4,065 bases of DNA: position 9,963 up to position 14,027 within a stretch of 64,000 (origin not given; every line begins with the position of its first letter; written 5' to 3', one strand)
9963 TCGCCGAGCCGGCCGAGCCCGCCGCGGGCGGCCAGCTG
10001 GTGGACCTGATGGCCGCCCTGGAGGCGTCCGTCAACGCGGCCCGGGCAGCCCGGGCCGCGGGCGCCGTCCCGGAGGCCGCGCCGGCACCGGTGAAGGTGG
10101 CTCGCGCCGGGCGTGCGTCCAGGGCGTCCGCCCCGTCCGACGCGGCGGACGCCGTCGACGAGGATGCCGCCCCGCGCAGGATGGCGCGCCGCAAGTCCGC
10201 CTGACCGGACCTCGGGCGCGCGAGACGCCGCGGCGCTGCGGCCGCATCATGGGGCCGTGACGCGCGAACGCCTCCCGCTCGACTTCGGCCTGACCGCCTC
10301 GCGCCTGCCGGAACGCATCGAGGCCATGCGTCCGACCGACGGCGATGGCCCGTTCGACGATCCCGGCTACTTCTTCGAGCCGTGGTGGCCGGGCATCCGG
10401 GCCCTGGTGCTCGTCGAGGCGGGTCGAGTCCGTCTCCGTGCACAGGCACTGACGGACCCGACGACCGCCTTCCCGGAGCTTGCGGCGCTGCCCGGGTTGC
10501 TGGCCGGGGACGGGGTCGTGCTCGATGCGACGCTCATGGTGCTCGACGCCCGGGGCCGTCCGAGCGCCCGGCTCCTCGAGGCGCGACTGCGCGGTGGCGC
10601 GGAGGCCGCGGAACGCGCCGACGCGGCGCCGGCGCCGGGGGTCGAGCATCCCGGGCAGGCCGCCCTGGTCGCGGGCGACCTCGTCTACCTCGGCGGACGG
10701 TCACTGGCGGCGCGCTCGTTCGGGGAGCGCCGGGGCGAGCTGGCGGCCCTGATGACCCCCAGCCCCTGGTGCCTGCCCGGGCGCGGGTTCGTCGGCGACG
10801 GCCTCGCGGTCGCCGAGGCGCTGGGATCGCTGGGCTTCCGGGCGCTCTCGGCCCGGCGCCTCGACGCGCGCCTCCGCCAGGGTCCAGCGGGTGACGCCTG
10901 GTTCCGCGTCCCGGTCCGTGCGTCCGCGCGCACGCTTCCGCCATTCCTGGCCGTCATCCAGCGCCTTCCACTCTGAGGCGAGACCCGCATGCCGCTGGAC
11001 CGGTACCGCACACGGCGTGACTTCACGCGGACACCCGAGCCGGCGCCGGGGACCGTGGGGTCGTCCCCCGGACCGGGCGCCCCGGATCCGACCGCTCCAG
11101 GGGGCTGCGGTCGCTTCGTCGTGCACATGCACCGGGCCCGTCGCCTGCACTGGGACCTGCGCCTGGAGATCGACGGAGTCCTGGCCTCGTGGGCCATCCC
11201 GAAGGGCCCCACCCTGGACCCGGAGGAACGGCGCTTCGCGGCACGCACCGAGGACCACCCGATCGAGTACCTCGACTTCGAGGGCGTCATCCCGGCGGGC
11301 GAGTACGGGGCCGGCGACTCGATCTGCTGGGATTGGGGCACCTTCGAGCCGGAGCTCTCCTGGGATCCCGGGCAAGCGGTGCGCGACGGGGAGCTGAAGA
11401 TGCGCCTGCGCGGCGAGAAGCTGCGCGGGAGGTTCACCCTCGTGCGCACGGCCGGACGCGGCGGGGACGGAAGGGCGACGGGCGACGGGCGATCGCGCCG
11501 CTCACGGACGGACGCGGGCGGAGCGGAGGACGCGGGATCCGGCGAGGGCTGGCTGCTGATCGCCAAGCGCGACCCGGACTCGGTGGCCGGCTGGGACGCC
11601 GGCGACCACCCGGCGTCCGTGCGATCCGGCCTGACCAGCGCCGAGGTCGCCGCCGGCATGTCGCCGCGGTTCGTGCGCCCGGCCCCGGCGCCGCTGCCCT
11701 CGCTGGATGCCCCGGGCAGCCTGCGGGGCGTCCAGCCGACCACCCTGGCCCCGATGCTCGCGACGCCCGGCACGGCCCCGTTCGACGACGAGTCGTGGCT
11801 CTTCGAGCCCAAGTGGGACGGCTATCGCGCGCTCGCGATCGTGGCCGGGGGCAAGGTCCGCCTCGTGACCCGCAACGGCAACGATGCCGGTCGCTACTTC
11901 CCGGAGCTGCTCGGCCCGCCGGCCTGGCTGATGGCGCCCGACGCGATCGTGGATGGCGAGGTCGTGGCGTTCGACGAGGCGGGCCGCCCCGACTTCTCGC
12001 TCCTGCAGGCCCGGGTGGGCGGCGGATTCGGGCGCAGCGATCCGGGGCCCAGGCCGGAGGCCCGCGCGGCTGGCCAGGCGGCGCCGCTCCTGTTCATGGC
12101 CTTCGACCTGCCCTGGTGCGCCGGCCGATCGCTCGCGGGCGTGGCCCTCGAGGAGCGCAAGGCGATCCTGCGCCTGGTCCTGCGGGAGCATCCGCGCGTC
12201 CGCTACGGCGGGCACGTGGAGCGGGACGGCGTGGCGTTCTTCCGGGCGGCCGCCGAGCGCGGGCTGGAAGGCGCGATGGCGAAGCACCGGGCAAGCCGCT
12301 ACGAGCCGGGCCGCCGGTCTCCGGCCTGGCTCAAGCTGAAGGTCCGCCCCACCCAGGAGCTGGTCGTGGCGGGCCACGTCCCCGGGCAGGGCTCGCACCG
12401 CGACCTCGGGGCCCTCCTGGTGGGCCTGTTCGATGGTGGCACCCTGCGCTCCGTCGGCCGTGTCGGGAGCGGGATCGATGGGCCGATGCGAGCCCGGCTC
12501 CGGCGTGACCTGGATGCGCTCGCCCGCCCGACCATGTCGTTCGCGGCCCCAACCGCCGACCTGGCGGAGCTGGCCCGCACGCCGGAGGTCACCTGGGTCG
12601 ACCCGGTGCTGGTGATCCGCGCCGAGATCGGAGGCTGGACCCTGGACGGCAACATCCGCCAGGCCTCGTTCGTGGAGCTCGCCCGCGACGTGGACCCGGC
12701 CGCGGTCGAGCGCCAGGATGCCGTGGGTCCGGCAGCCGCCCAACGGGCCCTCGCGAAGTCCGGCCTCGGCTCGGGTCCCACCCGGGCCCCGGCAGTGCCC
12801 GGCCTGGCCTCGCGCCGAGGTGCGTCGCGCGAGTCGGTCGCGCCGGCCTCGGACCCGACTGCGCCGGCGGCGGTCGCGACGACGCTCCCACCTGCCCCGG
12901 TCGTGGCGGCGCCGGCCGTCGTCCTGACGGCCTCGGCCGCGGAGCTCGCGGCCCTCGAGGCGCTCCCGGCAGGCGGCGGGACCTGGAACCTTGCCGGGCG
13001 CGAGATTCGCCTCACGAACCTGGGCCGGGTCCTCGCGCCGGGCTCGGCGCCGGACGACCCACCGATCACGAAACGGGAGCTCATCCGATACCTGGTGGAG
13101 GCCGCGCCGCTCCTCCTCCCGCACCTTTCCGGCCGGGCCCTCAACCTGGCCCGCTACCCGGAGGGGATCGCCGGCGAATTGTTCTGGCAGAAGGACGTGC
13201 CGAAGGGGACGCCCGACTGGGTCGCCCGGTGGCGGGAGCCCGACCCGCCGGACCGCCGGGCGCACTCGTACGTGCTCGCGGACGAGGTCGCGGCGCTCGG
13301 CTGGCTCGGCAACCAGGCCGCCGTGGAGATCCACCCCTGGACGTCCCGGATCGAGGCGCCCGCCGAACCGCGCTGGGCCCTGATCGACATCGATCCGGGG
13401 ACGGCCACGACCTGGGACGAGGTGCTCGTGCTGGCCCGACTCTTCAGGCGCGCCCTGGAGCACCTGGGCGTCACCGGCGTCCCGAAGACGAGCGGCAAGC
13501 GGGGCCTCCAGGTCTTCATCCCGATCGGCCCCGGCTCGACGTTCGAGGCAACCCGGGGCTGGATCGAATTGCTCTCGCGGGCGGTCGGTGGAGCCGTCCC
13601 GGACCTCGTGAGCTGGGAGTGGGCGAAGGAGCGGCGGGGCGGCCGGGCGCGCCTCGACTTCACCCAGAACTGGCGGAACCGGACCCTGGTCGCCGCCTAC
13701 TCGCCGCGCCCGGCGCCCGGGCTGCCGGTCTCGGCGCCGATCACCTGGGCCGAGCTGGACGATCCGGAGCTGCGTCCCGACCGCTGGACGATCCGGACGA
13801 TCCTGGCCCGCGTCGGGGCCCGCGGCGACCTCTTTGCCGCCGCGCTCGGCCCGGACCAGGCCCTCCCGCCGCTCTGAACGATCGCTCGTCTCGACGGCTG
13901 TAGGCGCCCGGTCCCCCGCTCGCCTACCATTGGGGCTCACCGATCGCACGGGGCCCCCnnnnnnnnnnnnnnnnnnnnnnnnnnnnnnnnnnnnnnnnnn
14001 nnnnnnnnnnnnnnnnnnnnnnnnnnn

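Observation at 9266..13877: Catalytically dead LigD-like "pseudoligase" inserted between ku and ligD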

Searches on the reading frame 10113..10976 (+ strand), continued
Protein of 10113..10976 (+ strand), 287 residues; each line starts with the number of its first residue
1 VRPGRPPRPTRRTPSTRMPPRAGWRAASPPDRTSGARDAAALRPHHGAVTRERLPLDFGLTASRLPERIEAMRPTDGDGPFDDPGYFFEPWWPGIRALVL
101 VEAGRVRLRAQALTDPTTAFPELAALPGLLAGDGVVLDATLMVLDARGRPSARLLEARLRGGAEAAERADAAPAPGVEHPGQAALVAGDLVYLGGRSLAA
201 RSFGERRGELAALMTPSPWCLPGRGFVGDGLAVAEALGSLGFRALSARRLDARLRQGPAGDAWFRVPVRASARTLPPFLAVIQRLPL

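Call 65: find_homologous_proteins(query=A5, max_evalue=1e-10)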
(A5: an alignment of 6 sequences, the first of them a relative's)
Query A5 (6 sequences) (354 aa, profile of the alignment): 69 proteins with E <= 1e-10 among 8000 candidates.
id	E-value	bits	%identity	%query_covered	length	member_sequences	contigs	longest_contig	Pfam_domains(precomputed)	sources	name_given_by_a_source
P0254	5.8e-149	514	100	100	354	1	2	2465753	PF01068.27,PF04679.22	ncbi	ncbi:MAG: ATP dependent DNA ligase [Candidatus Dormibacteria bacterium]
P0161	1.1e-137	477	29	92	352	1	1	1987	PF01068.27,PF04679.22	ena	-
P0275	1.6e-83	299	37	88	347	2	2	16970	PF01068.27,PF04679.22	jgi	-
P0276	2.9e-83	298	36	88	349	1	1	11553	PF01068.27,PF04679.22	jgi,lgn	jgi:DNA ligase D-like protein (predicted ligase)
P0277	7.8e-82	293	35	89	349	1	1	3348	PF01068.27,PF04679.22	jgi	jgi:bifunctional non-homologous end joining protein LigD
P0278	3.5e-81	291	36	88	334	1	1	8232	PF01068.27,PF04679.22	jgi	jgi:bifunctional non-homologous end joining protein LigD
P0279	3.3e-80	288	32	84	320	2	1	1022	PF01068.27,PF04679.22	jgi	jgi:bifunctional non-homologous end joining protein LigD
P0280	1.8e-78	282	31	85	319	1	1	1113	PF01068.27,PF04679.22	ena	-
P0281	2.4e-78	282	34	84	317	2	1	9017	PF01068.27,PF04679.22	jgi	jgi:bifunctional non-homologous end joining protein LigD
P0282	5.3e-78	281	32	93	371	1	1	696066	PF01068.27,PF04679.22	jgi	jgi:bifunctional non-homologous end joining protein LigD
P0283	5.5e-77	277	36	88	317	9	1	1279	PF01068.27,PF04679.22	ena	-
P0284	2.4e-76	275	32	88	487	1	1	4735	PF01068.27,PF13298.13,PF04679.22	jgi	jgi:bifunctional non-homologous end joining protein LigD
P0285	2.8e-76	275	33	87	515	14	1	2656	PF01068.27,PF13298.13,PF04679.22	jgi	jgi:bifunctional non-homologous end joining protein LigD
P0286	4.3e-75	271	34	85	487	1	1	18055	PF01068.27,PF13298.13,PF04679.22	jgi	jgi:bifunctional non-homologous end joining protein LigD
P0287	4.3e-75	271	32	88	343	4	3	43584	PF01068.27,PF04679.22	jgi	jgi:bifunctional non-homologous end joining protein LigD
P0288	6.1e-75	271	33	85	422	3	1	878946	PF01068.27,PF13298.13,PF04679.22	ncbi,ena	-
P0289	9.9e-75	270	31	87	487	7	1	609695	PF01068.27,PF13298.13,PF04679.22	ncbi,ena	-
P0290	1.6e-74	269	35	89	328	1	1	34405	PF01068.27,PF04679.22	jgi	jgi:bifunctional non-homologous end joining protein LigD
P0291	2.5e-74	268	34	88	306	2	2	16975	PF01068.27,PF04679.22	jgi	jgi:bifunctional non-homologous end joining protein LigD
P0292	5.4e-72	261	33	87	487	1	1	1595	PF01068.27,PF13298.13,PF04679.22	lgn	-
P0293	7.3e-71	257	32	85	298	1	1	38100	PF01068.27,PF04679.22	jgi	jgi:bifunctional non-homologous end joining protein LigD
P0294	1.2e-70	256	32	85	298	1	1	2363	PF01068.27,PF04679.22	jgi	jgi:bifunctional non-homologous end joining protein LigD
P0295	1.6e-70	256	33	85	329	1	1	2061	PF01068.27,PF04679.22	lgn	-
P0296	6.4e-69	251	33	85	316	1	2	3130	PF01068.27,PF04679.22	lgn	-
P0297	1.9e-68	249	37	78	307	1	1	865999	PF01068.27,PF04679.22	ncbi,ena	-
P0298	8.1e-67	244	29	95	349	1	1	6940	PF01068.27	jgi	jgi:ATP-dependent DNA ligase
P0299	1.0e-66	243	29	90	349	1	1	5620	PF01068.27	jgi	jgi:ATP-dependent DNA ligase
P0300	1.5e-66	243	30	90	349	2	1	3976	PF01068.27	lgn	-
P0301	2.5e-66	242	33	82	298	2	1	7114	PF01068.27,PF04679.22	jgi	jgi:bifunctional non-homologous end joining protein LigD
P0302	4.9e-66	241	36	83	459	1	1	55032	PF01068.27,PF13298.13,PF04679.22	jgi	jgi:bifunctional non-homologous end joining protein LigD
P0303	7.8e-66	241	32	79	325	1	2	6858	PF01068.27,PF04679.22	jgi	jgi:bifunctional non-homologous end joining protein LigD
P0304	1.8e-64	236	32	84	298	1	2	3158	PF01068.27,PF04679.22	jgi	jgi:bifunctional non-homologous end joining protein LigD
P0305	2.8e-64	235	33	84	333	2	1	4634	PF01068.27,PF04679.22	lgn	-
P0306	1.3e-63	233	34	56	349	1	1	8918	PF01068.27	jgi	jgi:ATP-dependent DNA ligase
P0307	8.1e-63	231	34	83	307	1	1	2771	PF01068.27,PF04679.22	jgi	jgi:bifunctional non-homologous end joining protein LigD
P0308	5.0e-62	228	35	84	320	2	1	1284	PF01068.27,PF04679.22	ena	-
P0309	2.7e-61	226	32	88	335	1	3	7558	PF01068.27,PF04679.22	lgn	-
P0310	6.2e-57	211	33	84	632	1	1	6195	PF21686.4,PF01068.27,PF04679.22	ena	-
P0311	3.8e-55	205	34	79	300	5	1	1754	PF01068.27,PF04679.22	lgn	-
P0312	3.0e-54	202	33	85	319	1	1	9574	PF01068.27,PF04679.22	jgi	-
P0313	4.4e-54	202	30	85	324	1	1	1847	PF09414.16,PF01068.27,PF04679.22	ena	-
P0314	3.1e-52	196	30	86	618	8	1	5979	PF21686.4,PF01068.27,PF04679.22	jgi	jgi:bifunctional non-homologous end joining protein LigD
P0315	6.9e-51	191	33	84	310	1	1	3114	PF01068.27,PF04679.22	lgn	-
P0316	1.1e-49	187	31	84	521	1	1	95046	PF06580.20,PF01068.27,PF04679.22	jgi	-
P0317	1.7e-49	187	33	70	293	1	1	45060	PF01068.27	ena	-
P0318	2.6e-49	186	40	67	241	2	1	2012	PF01068.27,PF04679.22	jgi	jgi:bifunctional non-homologous end joining protein LigD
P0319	1.2e-47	181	31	90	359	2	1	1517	PF01068.27,PF04679.22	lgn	-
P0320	3.2e-46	176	29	81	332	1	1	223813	PF01068.27,PF04679.22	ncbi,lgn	ncbi:MAG: hypothetical protein ACK5MT_08265 [Actinomycetales bacterium]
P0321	4.1e-45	172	26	82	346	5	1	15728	PF01068.27,PF04679.22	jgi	jgi:ATP-dependent DNA ligase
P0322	8.3e-44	168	34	56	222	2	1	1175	PF01068.27,PF04679.22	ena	-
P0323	1.1e-43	168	36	55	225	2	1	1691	PF01068.27,PF04679.22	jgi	jgi:bifunctional non-homologous end joining protein LigD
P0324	1.8e-43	167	37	55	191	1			PF01068.27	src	-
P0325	1.8e-42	164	33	60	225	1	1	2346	PF01068.27,PF04679.22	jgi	jgi:bifunctional non-homologous end joining protein LigD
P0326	2.7e-42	163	31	82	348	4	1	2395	PF01068.27,PF04679.22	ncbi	-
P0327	1.2e-41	161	32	62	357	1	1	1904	PF01068.27,PF04679.22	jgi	jgi:ATP-dependent DNA ligase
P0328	4.4e-41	159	27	69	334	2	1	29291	PF01068.27,PF04679.22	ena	-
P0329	4.7e-40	156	31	64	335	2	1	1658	PF01068.27,PF04679.22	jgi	-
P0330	1.0e-39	155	27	82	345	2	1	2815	PF01068.27,PF04679.22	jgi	jgi:ATP-dependent DNA ligase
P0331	5.1e-36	142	32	57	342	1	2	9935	PF01068.27,PF04679.22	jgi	jgi:ATP-dependent DNA ligase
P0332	1.2e-35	141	30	82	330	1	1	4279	PF01068.27,PF04679.22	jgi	jgi:ATP-dependent DNA ligase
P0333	2.3e-35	140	31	65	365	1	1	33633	PF01068.27,PF04679.22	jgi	jgi:ATP-dependent DNA ligase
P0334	5.4e-35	139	28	82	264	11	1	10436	PF01068.27,PF04679.22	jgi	jgi:ATP-dependent DNA ligase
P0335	2.0e-33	134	31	55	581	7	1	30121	PF04675.20,PF01068.27,PF04679.22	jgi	jgi:DNA ligase-1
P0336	2.3e-33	134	27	91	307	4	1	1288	PF01068.27,PF04679.22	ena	-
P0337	4.0e-33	133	30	75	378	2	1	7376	PF01068.27,PF04679.22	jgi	jgi:ATP-dependent DNA ligase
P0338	4.3e-33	133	27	85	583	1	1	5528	PF04675.20,PF01068.27,PF04679.22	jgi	jgi:DNA ligase-1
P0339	1.3e-32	131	30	58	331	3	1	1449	PF01068.27,PF04679.22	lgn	-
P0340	8.3e-30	122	29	61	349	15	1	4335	PF01068.27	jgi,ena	jgi:ATP-dependent DNA ligase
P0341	1.0e-22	99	30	35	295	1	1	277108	PF01068.27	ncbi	ncbi:ATP-dependent DNA ligase [Streptomyces goshikiensis]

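Call 68: search_protein_families(library=pfam, proteins=[L036:758-2554:+, L036:2575-3192:+, L036:3194-3973:-, L036:3973-4482:+, L036:4479-4901:-, L036:6664-8874:-, L036:8871-9506:-, L036:9506-10540:-, L064:4990-6252:+, L065:2-625:+], max_evalue=0.001)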
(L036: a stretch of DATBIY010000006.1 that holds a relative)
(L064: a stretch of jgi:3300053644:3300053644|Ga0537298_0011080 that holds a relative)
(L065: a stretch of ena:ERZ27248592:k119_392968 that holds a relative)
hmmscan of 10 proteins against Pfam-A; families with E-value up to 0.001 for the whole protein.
L036:758-2554:+ (598 aa): 3 families
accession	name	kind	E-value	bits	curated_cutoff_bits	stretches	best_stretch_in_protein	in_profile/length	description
PF01068.26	DNA_ligase_A_M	-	2.9e-43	148.4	26.2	1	241-438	2-204/204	ATP dependent DNA ligase domain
PF04675.19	DNA_ligase_A_N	-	4.7e-25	89.2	24.6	1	29-195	2-174/174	DNA ligase N terminus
PF04679.21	DNA_ligase_A_C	-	9.2e-11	42.5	27.5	1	459-552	2-94/94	ATP dependent DNA ligase C terminal region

L036:2575-3192:+ (205 aa): 1 family
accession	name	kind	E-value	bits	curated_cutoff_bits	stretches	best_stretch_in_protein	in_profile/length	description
PF20660.2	DUF6812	-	4.2e-07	30.3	27.1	1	114-154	1-36/53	Family of unknown function (DUF6812)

L036:3194-3973:- (259 aa): 1 family
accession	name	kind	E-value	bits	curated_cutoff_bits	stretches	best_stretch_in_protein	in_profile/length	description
PF00746.26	Gram_pos_anchor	-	0.00057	20.2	20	1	47-84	9-40/43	LPXTG cell wall anchor motif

L036:3973-4482:+ (169 aa): 1 family
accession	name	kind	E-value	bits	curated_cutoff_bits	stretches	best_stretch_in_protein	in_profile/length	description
PF02566.24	OsmC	-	5.6e-16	59.2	27.5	1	42-136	4-99/100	OsmC-like protein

L036:4479-4901:- (140 aa): 1 family
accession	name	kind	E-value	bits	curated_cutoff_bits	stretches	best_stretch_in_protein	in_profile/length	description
PF00072.30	Response_reg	-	7.2e-12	45.9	30.2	1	23-126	3-109/111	Response regulator receiver domain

L036:6664-8874:- (736 aa): 5 families
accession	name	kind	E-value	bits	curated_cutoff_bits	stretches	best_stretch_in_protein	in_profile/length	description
PF04932.20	Wzy_C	-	2.7e-13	50.4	31.7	1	195-341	2-147/149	O-Antigen ligase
PF07719.23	TPR_2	-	9.7e-10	38.3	27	0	445-473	4-32/34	Tetratricopeptide repeat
PF13428.12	TPR_14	-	6.7e-07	29.8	23.5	0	482-518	7-43/44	Tetratricopeptide repeat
PF13432.12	TPR_16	-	8.7e-05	23.3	32.7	1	483-543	4-63/65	Tetratricopeptide repeat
PF00515.34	TPR_1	-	0.00013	22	27.8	0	512-525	3-16/34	Tetratricopeptide repeat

L036:8871-9506:- (211 aa): 1 family
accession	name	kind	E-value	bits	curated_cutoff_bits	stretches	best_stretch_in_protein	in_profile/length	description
PF01928.26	CYTH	-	1.5e-12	48.2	23.2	1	5-202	2-177/179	CYTH domain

L036:9506-10540:- (344 aa): 5 families
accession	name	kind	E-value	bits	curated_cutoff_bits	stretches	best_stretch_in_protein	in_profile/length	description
PF25583.1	WCX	-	2.4e-21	76.3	23.9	1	264-339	4-76/76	WCX domain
PF13280.12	WYL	-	1.2e-10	41.6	21.8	1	160-229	2-68/70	WYL domain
PF08279.18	HTH_11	-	3.2e-07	30.6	25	1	42-76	14-47/55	HTH domain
PF19187.6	HTH_PafC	-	4.6e-05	23.7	32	0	92-130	75-114/115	PafC helix-turn-helix domain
PF00126.33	HTH_1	-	5.4e-05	23.5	26.6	1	50-81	20-49/60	Bacterial regulatory helix-turn-helix protein, lysR family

L064:4990-6252:+ (421 aa): 2 families
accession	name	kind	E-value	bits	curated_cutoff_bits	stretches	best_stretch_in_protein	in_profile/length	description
PF13298.12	LigD_N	-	5.7e-41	139.4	31.1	1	38-143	1-106/107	DNA Ligase D 3'-phosphoesterase domain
PF01068.26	DNA_ligase_A_M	-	2.9e-34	119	26.2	1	224-414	1-204/204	ATP dependent DNA ligase domain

L065:2-625:+ (207 aa): 1 family
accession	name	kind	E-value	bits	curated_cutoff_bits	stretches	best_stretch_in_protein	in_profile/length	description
PF02735.22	Ku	-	2.6e-28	99.7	25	1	3-128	61-190/190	Ku70/Ku80 beta-barrel domain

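Call 71: search_dna_similar(query=window:10257-10976:+, collection=plasmids, mode=protein, max_evalue=0.00001, max_rows=12)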
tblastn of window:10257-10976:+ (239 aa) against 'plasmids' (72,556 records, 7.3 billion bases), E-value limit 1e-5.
No match.

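Call 72: search_dna_similar(query=window:10257-10976:+, collection=phages, mode=protein, max_evalue=0.00001, max_rows=8)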
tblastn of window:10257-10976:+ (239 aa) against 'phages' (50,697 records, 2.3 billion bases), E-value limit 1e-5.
No match.

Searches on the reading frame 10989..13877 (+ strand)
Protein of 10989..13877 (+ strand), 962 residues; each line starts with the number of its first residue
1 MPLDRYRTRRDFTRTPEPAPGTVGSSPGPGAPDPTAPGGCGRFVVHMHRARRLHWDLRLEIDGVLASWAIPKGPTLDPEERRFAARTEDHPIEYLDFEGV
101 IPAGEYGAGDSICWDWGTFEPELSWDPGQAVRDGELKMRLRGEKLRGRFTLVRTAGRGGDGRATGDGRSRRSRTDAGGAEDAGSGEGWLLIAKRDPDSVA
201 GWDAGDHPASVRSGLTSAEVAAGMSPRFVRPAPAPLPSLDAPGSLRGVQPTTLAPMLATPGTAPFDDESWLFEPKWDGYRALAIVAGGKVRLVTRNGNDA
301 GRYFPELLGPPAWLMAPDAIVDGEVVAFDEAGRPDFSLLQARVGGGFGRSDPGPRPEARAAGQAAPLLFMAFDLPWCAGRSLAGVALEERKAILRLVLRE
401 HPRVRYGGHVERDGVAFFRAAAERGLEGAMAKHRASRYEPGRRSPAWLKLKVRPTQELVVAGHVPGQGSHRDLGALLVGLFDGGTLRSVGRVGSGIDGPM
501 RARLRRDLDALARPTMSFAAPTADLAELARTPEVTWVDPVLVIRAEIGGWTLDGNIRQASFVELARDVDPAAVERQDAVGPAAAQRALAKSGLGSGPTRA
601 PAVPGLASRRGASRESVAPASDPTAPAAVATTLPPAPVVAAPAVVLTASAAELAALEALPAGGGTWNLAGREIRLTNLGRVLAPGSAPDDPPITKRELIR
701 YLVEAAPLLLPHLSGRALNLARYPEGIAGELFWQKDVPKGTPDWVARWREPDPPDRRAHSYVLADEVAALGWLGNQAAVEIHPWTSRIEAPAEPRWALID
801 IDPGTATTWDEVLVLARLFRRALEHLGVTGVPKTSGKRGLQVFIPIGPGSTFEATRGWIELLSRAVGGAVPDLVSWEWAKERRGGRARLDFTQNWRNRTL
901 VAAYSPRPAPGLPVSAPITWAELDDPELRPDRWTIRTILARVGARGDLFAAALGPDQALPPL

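Call 4: search_protein_families(library=pfam, proteins=[window:10989-13877:+], max_evalue=1)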
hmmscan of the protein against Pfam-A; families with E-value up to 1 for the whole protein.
window:10989-13877:+ (962 aa): 4 families
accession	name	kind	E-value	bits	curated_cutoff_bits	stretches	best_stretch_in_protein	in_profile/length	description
PF21686.3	LigD_Prim-Pol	-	3.9e-79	266.2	27.4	1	694-949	1-254/254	LigD, primase-polymerase domain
PF13298.12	LigD_N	-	2.9e-39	134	31.1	1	46-153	1-107/107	DNA Ligase D 3'-phosphoesterase domain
PF01068.26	DNA_ligase_A_M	-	9.6e-26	91.2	26.2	1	255-451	1-204/204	ATP dependent DNA ligase domain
PF04679.21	DNA_ligase_A_C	-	3.3e-15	56.7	27.5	1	471-567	3-93/94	ATP dependent DNA ligase C terminal region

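Call 5: search_protein_families(library=ncbifam, proteins=[window:10989-13877:+], max_evalue=1)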
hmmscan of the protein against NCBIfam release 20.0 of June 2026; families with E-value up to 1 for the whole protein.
window:10989-13877:+ (962 aa): 15 families
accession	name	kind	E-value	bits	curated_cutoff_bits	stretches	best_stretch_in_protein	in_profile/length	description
NF004628.0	PRK05972.1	subfamily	3.3e-181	604.5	895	1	2-944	5-843/870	ATP-dependent DNA ligase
NF007210.0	PRK09632.1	equivalog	2e-168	562.2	989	2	3-575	301-779/781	ATP-dependent DNA ligase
TIGR02776.1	NHEJ_ligase_prk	equivalog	3.4e-130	435.7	373.2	1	268-950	5-583/587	DNA ligase D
TIGR02779.1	NHEJ_ligase_lig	equivalog_domain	5.5e-73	245.8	227.75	1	255-574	1-301/302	non-homologous end-joining DNA ligase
NF007211.0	PRK09633.1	equivalog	5e-67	226.6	774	2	692-950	337-588/610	DNA ligase D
TIGR02778.1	ligD_pol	equivalog_domain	2.7e-58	197.6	214.7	1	673-924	1-244/245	non-homologous end-joining DNA ligase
TIGR02777.1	LigD_PE_dom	equivalog_domain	4.6e-50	169.4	144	1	3-158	1-142/156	DNA ligase D, 3'-phosphoesterase domain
NF006078.0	PRK08224.1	equivalog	1.7e-36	125.9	296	1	252-516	8-262/350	ATP-dependent DNA ligase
NF005796.0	PRK07636.1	subfamily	1.1e-33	116.6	337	1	254-450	4-184/275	ATP-dependent DNA ligase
NF002868.0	PRK03180.1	equivalog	1.3e-25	90.1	641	1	252-470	183-399/509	ATP-dependent DNA ligase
NF006701.0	PRK09247.1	equivalog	1.1e-21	77.5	543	1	249-456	206-411/540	ATP-dependent DNA ligase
TIGR04120.1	DNA_lig_bact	equivalog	1.9e-21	76.7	400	1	249-455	202-401/526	cisplatin damage response ATP-dependent DNA ligase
TIGR00574.1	dnl1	superfamily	2e-21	76.3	217.8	1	268-517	190-450/527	ATP-dependent DNA ligase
NF041331.1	LigA_Halo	equivalog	2.6e-19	69.2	830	1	255-508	231-485/552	ATP-dependent DNA ligase LigA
NF006592.0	PRK09125.1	equivalog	9.1e-10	38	200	1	265-499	41-246/283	DNA ligase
